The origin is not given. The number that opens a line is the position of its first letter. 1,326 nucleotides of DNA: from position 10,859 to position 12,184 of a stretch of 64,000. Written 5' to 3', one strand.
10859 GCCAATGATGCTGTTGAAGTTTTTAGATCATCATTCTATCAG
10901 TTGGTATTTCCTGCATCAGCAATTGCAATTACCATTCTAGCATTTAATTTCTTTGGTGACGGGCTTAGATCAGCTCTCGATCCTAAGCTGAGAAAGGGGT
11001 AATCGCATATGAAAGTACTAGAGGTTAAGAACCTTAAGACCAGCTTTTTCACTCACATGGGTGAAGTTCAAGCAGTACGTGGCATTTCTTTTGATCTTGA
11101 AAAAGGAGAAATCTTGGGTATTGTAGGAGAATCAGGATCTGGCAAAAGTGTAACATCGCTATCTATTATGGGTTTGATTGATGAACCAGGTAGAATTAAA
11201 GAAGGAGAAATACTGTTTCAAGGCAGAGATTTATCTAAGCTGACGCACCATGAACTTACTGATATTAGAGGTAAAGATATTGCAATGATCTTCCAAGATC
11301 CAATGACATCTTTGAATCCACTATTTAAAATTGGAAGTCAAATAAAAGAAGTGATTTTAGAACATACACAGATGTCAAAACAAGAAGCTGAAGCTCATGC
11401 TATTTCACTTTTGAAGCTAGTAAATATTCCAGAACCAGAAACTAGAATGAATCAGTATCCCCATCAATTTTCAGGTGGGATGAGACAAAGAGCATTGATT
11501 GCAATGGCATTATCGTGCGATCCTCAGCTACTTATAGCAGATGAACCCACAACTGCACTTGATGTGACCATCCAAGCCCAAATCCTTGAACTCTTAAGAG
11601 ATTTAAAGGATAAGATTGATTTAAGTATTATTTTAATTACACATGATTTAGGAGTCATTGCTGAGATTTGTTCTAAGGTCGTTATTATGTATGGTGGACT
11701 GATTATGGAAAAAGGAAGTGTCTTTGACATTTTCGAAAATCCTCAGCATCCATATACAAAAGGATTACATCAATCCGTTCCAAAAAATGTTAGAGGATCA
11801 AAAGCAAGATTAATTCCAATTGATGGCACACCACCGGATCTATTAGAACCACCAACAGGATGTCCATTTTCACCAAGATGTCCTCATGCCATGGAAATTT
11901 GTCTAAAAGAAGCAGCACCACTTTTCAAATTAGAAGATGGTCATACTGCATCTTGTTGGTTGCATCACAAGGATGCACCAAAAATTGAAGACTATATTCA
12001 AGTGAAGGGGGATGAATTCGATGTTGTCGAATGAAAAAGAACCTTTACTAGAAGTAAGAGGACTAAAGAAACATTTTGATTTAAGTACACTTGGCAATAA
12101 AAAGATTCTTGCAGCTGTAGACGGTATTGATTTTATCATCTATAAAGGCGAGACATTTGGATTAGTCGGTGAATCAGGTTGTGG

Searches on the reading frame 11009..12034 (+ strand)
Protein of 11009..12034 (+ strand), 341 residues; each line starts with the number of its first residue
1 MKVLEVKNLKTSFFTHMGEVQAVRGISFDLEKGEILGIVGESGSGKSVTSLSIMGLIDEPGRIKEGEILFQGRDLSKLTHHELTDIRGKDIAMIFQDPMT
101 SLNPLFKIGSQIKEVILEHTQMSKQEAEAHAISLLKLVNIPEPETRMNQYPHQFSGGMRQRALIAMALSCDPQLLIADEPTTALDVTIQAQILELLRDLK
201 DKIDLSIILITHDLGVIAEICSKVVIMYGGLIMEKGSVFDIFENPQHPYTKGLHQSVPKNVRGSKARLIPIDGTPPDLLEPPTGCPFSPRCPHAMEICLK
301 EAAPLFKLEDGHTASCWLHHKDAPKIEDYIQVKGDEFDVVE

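Call 41: search_protein_families(library=pfam, proteins=[window:11009-12034:+])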
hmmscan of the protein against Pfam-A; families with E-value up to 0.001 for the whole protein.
window:11009-12034:+ (341 aa): 3 families
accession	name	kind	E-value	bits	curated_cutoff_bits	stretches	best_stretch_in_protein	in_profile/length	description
PF00005.33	ABC_tran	-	1.5e-29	103.8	25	1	24-182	2-137/137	ABC transporter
PF08352.17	oligo_HPY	-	6.3e-21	75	27.1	1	233-298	1-65/65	Oligopeptide/dipeptide transporter, C-terminal region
PF13304.12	AAA_21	-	1e-07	32.8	27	1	144-217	228-303/304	AAA domain, putative AbiEii toxin, Type IV TA system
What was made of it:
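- On Carbohydrate ABC importer (CUT1 type): No sugar-type ATPase gene is in the locus or the window; the only ABC ATPases belong to the Opp-type system at 11009-13025 (call 41).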
